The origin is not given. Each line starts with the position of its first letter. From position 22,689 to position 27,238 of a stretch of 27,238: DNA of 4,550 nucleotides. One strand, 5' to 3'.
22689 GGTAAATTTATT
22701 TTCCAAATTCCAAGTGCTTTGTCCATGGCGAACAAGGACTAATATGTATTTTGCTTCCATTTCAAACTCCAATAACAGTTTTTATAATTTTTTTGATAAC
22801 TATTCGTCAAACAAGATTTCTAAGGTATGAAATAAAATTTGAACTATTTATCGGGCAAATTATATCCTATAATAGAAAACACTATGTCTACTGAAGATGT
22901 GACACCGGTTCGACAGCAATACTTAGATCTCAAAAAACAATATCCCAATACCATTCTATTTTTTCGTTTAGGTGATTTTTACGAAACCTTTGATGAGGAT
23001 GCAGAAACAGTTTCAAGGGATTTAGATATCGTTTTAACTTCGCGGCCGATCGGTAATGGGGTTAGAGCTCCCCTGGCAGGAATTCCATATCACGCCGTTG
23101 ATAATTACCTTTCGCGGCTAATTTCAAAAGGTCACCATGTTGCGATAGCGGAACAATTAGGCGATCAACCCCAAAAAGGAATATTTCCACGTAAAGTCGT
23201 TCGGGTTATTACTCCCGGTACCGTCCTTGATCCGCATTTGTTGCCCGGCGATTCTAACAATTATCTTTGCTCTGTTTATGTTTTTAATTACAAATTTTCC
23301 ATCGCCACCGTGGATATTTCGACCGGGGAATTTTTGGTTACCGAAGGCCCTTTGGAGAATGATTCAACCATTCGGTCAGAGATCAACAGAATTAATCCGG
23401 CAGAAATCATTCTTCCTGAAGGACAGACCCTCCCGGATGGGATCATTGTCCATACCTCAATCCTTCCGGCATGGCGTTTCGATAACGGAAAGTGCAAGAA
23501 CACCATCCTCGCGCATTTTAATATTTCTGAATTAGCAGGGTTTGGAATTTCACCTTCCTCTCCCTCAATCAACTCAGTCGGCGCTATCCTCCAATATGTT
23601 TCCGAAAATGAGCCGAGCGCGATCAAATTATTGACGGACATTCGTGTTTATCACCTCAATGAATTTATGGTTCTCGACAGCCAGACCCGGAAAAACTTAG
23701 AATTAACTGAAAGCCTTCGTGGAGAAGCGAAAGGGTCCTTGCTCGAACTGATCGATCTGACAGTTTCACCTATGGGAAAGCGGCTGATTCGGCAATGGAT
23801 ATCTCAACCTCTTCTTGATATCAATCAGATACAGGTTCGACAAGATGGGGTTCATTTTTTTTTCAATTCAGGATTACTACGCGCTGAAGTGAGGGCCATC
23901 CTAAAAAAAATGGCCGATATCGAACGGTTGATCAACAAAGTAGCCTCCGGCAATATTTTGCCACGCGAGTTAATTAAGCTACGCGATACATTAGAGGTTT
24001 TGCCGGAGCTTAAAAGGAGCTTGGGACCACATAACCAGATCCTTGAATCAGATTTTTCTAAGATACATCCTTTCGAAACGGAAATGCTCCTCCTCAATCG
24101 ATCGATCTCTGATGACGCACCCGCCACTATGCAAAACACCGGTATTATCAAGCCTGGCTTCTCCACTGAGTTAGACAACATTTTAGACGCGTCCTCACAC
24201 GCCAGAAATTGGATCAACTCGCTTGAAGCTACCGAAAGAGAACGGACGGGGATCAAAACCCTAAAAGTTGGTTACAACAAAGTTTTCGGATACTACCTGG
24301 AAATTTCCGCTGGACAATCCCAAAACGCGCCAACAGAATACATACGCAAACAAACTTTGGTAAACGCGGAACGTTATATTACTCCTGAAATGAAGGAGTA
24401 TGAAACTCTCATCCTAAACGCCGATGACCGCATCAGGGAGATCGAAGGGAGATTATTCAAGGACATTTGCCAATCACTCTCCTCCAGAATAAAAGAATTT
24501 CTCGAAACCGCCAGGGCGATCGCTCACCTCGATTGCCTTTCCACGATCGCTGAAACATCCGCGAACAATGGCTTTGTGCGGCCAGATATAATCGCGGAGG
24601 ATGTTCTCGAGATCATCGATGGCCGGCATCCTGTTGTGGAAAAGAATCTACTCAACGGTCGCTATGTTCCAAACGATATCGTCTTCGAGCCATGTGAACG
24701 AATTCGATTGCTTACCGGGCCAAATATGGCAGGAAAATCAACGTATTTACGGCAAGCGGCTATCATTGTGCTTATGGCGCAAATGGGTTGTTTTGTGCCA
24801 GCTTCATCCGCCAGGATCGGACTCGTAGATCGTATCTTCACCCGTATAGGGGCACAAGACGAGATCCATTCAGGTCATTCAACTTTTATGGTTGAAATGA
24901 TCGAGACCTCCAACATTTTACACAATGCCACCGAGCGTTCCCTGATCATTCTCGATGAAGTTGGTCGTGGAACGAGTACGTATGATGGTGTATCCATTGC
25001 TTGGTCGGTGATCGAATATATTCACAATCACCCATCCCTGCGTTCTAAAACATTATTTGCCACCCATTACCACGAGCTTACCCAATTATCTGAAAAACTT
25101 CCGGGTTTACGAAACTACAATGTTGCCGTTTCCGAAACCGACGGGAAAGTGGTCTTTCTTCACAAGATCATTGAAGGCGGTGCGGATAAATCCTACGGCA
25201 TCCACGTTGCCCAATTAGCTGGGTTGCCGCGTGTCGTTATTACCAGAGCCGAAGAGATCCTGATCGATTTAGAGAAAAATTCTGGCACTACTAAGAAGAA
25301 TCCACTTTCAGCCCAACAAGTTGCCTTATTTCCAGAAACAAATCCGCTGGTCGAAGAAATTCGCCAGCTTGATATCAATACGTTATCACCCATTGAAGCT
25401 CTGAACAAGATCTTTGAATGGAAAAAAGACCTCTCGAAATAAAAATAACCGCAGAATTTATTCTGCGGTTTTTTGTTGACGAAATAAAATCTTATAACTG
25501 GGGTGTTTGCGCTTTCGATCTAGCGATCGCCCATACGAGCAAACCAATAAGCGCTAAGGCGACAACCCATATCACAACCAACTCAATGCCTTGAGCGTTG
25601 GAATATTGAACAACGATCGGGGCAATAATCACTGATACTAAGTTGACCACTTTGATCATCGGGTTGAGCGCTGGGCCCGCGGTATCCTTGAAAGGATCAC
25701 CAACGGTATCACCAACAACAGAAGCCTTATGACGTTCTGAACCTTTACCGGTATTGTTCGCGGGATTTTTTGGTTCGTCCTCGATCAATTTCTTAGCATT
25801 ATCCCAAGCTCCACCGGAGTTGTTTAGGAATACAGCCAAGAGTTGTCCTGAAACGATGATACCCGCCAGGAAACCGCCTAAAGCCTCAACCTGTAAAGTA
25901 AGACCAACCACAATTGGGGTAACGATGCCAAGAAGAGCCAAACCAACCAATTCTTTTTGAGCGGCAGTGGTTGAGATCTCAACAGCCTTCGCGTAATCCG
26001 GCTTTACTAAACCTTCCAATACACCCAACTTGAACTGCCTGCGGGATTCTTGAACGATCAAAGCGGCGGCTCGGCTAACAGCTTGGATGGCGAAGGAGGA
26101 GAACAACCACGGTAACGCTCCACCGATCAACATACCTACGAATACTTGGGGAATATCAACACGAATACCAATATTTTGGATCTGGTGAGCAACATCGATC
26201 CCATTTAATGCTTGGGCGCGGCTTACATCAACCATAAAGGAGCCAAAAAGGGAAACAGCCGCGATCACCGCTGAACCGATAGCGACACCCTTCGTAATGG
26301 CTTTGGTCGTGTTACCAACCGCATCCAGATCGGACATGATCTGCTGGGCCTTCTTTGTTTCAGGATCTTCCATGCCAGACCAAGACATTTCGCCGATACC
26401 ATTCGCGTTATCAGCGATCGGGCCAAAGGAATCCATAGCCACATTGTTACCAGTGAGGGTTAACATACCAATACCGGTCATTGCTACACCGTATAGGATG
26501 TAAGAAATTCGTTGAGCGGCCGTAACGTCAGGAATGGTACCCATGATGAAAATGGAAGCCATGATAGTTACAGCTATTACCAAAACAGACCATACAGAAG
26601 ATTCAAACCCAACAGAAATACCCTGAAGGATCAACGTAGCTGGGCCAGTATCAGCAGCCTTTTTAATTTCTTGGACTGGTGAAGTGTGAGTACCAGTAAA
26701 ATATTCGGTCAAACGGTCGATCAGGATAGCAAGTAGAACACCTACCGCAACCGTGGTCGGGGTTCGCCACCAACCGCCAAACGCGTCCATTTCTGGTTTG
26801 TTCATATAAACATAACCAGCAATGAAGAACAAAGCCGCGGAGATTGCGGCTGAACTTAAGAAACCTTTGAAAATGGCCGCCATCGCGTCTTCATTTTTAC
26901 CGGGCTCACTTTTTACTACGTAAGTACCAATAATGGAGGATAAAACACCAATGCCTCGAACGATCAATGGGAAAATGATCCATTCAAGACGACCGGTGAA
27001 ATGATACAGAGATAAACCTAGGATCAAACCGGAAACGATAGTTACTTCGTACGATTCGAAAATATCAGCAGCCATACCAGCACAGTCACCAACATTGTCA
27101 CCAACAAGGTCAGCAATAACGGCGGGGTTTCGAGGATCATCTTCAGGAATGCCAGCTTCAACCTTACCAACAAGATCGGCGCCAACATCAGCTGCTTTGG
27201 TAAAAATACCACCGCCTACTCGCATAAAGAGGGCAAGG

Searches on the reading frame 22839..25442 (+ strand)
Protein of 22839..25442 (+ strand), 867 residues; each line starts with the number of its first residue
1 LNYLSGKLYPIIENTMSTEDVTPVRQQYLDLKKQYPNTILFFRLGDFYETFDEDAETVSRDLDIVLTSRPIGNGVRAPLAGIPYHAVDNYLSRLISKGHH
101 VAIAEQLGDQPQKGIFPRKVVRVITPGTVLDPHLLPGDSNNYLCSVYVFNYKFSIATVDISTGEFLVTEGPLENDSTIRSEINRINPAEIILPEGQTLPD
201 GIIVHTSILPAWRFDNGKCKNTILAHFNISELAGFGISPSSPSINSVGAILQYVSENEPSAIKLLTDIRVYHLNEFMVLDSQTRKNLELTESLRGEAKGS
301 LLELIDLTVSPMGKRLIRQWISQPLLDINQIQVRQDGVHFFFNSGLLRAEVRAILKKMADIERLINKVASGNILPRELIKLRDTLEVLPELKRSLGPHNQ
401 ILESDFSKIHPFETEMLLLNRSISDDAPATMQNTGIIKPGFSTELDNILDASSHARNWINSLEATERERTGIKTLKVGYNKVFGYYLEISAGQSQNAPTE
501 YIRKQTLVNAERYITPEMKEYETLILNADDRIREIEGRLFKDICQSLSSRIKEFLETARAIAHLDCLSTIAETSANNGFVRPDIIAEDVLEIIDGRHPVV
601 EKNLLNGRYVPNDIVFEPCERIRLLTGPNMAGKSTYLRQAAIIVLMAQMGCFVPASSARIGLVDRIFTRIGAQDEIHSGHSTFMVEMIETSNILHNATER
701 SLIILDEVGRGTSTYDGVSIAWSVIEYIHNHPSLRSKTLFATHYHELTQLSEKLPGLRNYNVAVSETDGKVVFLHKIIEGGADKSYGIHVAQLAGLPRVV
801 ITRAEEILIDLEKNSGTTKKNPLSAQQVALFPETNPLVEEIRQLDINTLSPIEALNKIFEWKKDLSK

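Call 75: search_protein_families(library=pfam, proteins=[window:22839-25442:+], max_evalue=0.00001)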
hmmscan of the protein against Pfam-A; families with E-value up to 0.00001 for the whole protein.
window:22839-25442:+ (867 aa): 5 families
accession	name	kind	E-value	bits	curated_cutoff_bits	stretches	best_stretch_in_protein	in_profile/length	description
PF00488.27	MutS_V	-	2.1e-86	289.2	30.2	1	624-812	2-188/188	MutS domain V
PF05192.23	MutS_III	-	8.3e-47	160.5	34.1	1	282-571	1-194/194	MutS domain III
PF01624.25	MutS_I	-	9.2e-38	129.4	20.6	1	22-131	1-111/113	MutS domain I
PF05190.23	MutS_IV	-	2.2e-29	102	22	1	440-530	1-91/92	MutS family domain IV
PF05188.22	MutS_II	-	4e-18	66.5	25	1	141-257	1-124/133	MutS domain II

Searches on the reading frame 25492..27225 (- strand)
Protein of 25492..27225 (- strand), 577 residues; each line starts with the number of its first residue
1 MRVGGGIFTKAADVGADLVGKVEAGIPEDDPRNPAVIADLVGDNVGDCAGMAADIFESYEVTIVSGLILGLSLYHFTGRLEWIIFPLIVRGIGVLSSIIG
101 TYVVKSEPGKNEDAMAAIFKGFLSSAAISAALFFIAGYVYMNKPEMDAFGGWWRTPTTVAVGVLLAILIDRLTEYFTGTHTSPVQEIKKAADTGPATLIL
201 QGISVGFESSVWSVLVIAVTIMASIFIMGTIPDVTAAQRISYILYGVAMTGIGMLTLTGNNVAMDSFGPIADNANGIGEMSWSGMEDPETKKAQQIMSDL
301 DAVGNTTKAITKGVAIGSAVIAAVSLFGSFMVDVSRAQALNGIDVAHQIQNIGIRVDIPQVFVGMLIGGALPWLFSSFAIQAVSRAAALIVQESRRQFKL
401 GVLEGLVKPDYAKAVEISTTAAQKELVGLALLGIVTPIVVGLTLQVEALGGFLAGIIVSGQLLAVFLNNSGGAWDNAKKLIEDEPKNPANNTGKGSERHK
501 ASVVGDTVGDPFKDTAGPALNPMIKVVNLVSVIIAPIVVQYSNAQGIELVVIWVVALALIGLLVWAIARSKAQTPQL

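Call 75: search_protein_families(library=pfam, proteins=[window:25492-27225:-], max_evalue=0.00001)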
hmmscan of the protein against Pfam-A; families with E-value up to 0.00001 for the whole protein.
window:25492-27225:- (577 aa): 1 family
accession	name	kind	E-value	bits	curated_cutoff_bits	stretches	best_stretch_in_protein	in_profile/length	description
PF03030.21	H_PPase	-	1e-190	636.1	29.7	1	1-534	162-645/645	Inorganic H+ pyrophosphatase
